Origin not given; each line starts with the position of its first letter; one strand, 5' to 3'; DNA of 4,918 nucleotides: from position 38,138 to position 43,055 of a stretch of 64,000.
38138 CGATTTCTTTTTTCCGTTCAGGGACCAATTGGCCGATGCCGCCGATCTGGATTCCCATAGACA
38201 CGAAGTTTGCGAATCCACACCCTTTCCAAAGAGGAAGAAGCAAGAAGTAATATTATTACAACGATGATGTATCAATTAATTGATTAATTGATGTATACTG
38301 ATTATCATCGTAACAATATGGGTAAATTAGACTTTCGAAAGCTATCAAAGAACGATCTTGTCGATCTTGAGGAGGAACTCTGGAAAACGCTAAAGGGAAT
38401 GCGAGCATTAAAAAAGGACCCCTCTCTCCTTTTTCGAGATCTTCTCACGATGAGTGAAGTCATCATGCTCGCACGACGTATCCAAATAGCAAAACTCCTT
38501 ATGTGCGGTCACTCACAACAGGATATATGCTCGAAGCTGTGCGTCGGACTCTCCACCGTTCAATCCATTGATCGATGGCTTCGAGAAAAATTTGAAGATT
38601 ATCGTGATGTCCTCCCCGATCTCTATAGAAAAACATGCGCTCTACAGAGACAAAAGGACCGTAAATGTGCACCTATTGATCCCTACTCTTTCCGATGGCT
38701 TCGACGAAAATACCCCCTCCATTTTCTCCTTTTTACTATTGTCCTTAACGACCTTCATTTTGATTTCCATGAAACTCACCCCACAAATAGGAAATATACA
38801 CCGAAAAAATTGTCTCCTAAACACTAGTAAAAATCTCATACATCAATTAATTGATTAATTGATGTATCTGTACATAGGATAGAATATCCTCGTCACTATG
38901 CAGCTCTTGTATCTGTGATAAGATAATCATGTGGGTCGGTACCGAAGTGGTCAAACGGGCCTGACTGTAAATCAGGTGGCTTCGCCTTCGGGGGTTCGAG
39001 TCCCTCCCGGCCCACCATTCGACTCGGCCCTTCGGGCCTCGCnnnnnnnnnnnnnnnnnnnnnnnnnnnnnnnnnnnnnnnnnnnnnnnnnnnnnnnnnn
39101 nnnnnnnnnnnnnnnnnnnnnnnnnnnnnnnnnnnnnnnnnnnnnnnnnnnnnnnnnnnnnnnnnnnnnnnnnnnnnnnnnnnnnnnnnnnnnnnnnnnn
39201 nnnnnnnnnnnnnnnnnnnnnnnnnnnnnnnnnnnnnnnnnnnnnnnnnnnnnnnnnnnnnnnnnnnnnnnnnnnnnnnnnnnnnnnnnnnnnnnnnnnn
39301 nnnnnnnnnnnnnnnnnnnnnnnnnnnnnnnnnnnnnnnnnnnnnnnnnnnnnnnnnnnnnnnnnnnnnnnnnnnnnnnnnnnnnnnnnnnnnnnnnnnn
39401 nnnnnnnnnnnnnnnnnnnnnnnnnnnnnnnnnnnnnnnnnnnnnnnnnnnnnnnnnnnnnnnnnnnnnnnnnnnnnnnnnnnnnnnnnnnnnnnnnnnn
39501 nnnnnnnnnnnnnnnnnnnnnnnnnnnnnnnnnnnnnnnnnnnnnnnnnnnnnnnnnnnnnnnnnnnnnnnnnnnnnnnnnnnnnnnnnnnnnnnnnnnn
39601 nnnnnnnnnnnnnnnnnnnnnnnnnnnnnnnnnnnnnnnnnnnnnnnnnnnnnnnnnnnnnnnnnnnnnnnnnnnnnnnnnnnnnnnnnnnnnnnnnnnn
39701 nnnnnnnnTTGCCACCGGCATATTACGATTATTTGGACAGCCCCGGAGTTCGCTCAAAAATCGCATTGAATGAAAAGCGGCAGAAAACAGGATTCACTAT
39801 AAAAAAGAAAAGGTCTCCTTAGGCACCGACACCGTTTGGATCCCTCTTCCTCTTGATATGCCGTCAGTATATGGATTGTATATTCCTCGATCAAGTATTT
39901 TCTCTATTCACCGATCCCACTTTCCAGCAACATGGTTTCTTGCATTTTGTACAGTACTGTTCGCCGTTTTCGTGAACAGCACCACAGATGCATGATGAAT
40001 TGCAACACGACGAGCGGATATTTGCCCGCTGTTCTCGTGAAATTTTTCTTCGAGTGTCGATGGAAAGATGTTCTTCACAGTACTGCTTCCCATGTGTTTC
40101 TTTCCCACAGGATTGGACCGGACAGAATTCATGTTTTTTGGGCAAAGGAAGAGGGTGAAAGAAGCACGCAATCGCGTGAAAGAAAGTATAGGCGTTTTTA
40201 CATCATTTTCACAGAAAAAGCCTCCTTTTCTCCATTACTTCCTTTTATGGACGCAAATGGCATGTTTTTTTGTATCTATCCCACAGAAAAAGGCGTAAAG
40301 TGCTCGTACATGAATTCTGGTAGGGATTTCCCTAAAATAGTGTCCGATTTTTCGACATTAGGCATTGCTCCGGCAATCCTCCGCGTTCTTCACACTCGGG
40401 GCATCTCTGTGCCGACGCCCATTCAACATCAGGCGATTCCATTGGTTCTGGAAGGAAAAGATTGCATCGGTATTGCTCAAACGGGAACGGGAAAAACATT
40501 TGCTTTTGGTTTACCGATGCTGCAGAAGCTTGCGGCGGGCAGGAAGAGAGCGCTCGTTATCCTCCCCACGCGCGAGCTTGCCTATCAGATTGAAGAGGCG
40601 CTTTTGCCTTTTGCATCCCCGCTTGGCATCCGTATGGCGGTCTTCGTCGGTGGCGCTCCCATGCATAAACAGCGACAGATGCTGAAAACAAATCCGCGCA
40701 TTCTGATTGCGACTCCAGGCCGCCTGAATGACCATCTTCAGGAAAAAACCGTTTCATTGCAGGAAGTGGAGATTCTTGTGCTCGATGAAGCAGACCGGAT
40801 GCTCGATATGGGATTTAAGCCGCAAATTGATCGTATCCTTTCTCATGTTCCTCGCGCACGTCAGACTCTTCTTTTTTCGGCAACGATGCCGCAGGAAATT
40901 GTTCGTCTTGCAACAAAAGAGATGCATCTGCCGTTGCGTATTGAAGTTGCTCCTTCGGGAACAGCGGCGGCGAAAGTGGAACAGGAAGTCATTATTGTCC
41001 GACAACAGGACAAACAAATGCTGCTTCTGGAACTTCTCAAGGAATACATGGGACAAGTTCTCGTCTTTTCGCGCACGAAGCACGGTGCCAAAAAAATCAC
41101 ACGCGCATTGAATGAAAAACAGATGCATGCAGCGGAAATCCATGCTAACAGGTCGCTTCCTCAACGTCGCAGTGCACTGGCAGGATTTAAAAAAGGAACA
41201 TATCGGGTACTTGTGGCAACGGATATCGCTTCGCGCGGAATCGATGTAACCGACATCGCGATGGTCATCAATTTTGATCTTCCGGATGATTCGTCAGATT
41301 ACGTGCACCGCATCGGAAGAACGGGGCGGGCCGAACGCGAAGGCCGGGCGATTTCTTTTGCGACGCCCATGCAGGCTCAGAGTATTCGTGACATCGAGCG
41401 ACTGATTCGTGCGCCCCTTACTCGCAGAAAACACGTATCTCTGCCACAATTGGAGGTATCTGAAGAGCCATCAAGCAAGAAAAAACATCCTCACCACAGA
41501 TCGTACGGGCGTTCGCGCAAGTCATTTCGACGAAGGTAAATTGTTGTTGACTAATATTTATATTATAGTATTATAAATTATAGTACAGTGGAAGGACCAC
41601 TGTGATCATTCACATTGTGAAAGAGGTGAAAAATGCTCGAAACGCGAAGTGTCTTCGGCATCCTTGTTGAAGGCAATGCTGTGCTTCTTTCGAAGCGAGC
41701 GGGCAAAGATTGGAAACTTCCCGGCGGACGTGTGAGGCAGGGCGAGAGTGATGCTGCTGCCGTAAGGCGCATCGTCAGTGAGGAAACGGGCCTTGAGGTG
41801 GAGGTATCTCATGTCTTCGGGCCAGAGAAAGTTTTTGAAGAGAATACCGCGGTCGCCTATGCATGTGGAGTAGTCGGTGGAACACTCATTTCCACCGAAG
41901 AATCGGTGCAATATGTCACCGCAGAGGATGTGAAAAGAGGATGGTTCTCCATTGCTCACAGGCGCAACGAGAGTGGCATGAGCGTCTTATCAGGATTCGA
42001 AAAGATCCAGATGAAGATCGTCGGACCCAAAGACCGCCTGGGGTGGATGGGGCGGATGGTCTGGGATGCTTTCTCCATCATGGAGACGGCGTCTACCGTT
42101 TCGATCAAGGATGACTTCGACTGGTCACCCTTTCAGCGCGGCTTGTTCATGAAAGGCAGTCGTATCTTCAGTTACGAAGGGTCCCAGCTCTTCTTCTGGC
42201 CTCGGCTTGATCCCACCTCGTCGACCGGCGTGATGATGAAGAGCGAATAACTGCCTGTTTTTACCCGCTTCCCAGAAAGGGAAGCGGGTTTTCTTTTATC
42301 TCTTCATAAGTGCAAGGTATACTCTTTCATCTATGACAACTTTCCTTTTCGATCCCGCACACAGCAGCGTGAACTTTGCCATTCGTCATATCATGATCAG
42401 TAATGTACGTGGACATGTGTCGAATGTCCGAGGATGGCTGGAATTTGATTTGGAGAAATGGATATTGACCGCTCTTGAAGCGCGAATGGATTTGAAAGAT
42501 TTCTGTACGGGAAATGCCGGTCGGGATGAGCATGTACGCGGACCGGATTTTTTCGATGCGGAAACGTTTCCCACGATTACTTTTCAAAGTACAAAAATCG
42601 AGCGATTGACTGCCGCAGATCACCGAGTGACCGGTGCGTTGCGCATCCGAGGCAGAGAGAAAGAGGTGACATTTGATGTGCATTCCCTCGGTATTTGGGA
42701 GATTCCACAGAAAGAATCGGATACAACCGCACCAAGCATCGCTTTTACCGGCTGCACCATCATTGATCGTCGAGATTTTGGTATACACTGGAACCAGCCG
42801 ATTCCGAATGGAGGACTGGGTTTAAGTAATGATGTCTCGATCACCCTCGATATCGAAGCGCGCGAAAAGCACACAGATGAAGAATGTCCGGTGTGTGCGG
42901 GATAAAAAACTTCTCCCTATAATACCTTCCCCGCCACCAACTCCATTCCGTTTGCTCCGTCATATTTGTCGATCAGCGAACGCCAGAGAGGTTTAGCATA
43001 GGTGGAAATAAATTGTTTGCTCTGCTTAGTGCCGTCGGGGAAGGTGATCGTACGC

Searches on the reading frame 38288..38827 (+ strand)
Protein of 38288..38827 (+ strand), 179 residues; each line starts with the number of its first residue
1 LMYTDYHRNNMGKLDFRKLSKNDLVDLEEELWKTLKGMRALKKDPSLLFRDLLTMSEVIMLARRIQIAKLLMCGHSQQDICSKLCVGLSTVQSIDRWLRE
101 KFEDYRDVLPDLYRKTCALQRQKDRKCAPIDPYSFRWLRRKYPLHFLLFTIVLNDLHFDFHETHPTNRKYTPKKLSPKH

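Call 102: search_protein_families(library=pfam, proteins=[window:38288-38827:+], max_evalue=0.00001)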
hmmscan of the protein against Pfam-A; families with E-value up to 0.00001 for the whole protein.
window:38288-38827:+ (179 aa): 1 family
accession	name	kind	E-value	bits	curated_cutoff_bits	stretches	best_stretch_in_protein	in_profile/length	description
PF01371.25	Trp_repressor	-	7.3e-10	39.2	27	1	46-110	20-85/88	Trp repressor protein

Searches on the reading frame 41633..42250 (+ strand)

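Call 102: search_protein_families(library=pfam, proteins=[window:41633-42250:+], max_evalue=0.00001)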
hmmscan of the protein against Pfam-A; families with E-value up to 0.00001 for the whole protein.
window:41633-42250:+ (205 aa): 1 family
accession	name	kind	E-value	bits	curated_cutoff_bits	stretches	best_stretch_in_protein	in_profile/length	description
PF00293.34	NUDIX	-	8.4e-14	52.2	21.1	1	6-103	4-121/134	NUDIX domain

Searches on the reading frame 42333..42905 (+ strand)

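Call 102: search_protein_families(library=pfam, proteins=[window:42333-42905:+], max_evalue=0.00001)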
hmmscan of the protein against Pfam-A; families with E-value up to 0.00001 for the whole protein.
window:42333-42905:+ (190 aa): 1 family
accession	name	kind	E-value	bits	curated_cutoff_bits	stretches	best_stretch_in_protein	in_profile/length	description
PF04264.18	YceI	-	1.1e-40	139.8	23.7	1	6-176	3-150/150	YceI-like domain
